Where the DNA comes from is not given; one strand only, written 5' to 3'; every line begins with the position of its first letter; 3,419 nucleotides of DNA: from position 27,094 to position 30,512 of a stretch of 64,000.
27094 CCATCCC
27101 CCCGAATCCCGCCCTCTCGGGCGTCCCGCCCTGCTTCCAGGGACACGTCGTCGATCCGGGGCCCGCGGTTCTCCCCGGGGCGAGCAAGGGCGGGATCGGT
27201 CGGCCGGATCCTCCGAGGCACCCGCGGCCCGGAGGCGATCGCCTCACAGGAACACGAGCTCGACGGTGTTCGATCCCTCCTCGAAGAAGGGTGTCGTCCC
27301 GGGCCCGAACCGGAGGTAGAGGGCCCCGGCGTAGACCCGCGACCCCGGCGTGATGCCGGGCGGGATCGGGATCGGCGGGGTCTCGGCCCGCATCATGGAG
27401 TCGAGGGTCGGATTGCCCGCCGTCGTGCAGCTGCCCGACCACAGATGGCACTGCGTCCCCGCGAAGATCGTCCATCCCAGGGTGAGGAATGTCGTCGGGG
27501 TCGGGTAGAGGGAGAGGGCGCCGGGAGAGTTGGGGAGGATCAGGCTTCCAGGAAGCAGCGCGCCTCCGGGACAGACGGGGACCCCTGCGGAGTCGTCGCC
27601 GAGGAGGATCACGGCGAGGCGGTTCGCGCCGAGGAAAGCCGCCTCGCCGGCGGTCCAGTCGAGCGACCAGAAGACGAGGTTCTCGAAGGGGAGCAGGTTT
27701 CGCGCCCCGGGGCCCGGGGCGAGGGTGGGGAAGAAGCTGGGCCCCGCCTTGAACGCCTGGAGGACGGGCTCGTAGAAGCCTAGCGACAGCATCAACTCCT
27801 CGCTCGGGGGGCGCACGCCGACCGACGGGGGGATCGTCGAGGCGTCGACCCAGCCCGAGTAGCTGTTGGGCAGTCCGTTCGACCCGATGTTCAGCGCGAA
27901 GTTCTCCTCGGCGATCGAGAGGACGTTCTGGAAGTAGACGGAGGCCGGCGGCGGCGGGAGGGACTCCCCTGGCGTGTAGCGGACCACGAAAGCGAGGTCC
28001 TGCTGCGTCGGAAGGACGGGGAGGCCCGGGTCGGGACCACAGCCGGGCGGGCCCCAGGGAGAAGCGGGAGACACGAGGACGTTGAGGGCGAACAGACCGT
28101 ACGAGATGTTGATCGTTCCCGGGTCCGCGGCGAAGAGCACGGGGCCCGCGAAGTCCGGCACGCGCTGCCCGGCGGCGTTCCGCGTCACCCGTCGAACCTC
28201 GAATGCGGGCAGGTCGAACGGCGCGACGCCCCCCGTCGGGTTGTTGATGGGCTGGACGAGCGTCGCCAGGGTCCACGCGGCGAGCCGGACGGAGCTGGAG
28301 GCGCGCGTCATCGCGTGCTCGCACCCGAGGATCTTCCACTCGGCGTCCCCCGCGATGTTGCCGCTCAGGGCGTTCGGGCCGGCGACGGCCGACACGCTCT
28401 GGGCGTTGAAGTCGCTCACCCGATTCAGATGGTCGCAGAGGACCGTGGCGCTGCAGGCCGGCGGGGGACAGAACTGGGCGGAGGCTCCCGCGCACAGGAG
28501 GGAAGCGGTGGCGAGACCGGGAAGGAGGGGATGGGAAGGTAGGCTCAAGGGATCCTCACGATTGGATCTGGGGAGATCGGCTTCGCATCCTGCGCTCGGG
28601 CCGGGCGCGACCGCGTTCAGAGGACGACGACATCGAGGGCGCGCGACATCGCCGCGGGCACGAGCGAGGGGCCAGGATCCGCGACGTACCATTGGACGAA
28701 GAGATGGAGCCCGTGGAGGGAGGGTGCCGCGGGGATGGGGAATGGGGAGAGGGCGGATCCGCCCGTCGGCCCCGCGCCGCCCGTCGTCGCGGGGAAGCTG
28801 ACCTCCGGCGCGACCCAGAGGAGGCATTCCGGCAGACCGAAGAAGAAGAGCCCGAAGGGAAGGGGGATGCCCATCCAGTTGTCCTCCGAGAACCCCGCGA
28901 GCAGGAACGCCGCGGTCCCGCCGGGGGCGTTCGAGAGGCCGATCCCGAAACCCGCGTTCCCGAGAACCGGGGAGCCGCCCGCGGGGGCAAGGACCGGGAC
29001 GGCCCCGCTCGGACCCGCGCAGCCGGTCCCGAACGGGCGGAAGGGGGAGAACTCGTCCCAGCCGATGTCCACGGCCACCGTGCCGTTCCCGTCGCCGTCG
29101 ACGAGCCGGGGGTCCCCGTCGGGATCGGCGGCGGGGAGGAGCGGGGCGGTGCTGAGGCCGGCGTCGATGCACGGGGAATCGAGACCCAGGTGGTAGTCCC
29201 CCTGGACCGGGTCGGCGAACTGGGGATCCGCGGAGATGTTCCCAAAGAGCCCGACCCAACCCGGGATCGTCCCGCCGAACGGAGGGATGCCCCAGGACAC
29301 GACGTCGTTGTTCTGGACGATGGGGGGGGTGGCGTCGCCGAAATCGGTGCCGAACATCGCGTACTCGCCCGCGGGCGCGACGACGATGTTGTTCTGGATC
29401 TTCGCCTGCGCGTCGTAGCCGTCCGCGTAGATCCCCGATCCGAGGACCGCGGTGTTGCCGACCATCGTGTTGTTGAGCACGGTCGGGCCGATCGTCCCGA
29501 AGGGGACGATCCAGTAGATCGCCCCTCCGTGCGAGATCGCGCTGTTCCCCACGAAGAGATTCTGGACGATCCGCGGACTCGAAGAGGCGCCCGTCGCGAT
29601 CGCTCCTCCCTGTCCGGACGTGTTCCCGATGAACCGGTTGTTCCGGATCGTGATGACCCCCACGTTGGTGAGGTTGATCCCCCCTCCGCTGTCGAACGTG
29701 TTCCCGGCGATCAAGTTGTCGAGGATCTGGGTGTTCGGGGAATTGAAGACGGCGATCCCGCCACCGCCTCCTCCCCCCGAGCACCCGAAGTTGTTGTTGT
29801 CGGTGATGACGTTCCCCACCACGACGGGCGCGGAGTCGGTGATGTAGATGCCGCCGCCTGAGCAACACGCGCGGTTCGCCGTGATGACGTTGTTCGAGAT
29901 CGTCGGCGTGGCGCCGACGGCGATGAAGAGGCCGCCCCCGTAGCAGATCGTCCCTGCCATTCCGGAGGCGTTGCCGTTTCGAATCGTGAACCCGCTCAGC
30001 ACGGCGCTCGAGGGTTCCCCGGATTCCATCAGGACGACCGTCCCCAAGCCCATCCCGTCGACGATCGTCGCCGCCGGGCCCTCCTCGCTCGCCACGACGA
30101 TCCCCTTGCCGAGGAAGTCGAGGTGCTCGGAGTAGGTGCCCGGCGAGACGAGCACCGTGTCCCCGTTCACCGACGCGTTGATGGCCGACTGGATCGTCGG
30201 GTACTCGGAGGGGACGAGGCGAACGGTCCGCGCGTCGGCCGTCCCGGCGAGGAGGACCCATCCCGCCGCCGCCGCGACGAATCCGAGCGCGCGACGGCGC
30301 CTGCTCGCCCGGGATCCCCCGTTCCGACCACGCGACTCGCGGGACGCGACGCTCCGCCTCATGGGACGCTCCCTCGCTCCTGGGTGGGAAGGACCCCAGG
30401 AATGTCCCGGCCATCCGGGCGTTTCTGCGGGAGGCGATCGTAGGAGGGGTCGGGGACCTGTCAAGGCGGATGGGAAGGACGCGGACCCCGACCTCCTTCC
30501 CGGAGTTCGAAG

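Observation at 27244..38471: Six adjacent secreted proteins with unrelated N-terminal folds all end in the same unassigned 110-130-aa C-terminal module (ten copies in the window)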

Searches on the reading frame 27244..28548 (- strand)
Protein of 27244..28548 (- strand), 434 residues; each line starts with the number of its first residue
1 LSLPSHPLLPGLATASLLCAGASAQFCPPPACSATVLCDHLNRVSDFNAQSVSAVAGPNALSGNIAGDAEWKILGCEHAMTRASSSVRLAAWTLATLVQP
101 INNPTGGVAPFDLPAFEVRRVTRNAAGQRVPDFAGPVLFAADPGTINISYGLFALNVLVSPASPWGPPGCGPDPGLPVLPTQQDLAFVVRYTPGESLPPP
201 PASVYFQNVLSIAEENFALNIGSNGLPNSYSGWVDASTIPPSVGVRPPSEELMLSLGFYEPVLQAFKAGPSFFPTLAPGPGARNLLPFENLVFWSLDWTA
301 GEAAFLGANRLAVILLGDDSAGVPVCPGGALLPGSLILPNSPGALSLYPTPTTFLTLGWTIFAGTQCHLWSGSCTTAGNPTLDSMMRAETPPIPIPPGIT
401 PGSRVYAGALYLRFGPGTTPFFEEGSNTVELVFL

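Call 6: search_protein_families(library=pfam, proteins=[window:27244-28548:-], max_evalue=0.01)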
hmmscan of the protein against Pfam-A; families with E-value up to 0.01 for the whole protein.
window:27244-28548:- (434 aa): 0 families

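Call 7: search_protein_families(library=ncbifam, proteins=[window:27244-28548:-], max_evalue=0.01)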
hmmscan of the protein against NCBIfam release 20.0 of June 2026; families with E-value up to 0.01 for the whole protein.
window:27244-28548:- (434 aa): 0 families

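Call 63: find_related_loci(query=window:27247-28548:-, collection=metagenome_contigs, flank=3000)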
Query window:27247-28548:- (434 aa) in metagenome_contigs; peptide patterns used: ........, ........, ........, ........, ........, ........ (x = any residue, [..] = any of these).
105 stretches matched a pattern, but none encodes a relative of the query by tblastn (E <= 1e-3).
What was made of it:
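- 27244..28548 (-): g1: exported protein with no recognised domain. The resemblance of its tail to the module is visible by eye only. No relatives in metagenome contigs (call 63).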

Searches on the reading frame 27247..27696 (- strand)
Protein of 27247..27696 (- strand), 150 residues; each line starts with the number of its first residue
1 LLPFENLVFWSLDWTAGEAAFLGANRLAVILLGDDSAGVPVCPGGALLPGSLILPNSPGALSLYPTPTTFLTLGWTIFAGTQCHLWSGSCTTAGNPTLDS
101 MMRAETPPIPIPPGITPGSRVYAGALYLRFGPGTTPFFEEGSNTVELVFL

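Call 73: predict_structure(protein=window:27247-27696:-)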
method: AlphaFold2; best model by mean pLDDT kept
length: 150 residues; sequences in the alignment: 1
mean_pLDDT: 35.9   pTM: 0.30
mean pLDDT of the five models: 35.9, 29.2, 27.8, 26.8, 25.8
residues with pLDDT >= 90: 0; 70-90: 0; 50-70: 0; < 50: 150
segments of 3 or more residues with pLDDT < 50: 1-150
pLDDT, mean of each block of 10 residues (from residue 1): 29 29 35 39 30 28 33 34 39 40 38 46 44 41 34
secondary structure, 60 per line:
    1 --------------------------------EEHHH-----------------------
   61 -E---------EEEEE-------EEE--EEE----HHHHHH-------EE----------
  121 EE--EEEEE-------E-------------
elements in order: E72-76 E84-86 E89-91 H96-101 E125-129
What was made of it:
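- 27244..28548 (-): AlphaFold pLDDT 36 (call 73).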

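Call 75: search_protein_families(library=pfam, proteins=[window:27247-27696:-], max_evalue=10)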
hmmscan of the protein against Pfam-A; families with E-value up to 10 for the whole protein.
window:27247-27696:- (150 aa): 0 families

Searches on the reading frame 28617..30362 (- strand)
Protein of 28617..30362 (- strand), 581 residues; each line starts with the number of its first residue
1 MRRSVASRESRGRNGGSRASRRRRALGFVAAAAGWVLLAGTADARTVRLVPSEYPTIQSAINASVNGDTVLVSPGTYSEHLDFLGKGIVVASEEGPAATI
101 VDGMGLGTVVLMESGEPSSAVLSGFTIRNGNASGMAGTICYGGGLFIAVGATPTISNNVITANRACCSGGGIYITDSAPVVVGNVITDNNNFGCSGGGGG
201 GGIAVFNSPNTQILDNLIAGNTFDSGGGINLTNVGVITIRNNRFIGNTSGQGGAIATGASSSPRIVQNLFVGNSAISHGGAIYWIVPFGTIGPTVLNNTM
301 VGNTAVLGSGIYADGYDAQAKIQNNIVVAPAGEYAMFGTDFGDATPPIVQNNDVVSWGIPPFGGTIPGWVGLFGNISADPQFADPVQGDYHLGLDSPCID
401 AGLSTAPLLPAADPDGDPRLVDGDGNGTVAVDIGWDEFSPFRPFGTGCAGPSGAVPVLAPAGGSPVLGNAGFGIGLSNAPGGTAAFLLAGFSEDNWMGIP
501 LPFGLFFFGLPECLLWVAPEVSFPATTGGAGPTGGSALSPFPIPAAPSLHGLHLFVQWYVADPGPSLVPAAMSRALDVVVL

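Call 6: search_protein_families(library=pfam, proteins=[window:28617-30362:-], max_evalue=0.01)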
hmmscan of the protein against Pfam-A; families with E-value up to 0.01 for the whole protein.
window:28617-30362:- (581 aa): 1 family
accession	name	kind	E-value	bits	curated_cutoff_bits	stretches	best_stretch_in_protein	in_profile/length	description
PF17161.10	DUF5123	-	0.0032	19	35.1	0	295-399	3-105/113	Domain of unknown function (DUF5123)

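Call 7: search_protein_families(library=ncbifam, proteins=[window:28617-30362:-], max_evalue=0.01)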
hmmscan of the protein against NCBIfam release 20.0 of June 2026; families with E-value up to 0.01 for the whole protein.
window:28617-30362:- (581 aa): 3 families
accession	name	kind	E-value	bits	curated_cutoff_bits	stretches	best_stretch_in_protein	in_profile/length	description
TIGR04247.1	NosD_copper_fam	subfamily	2.5e-10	39.5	300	2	57-219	1-146/377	nitrous oxide reductase family maturation protein NosD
NF047854.1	LIC10774_subfam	equivalog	9.5e-05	21.5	380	0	118-190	173-239/358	LIC10774/LIC10365 family surface protein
TIGR03804.1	para_beta_helix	repeat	0.0013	18.3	19.45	0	156-191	8-44/44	parallel beta-helix repeat protein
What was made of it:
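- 28617..30362 (-): g2: signal peptide with a twin-arginine-like n-region, then a right-handed beta-helix, then the canonical module (module = 28620-29024, last 135 aa). NosD and para_beta_helix hits in call 7.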
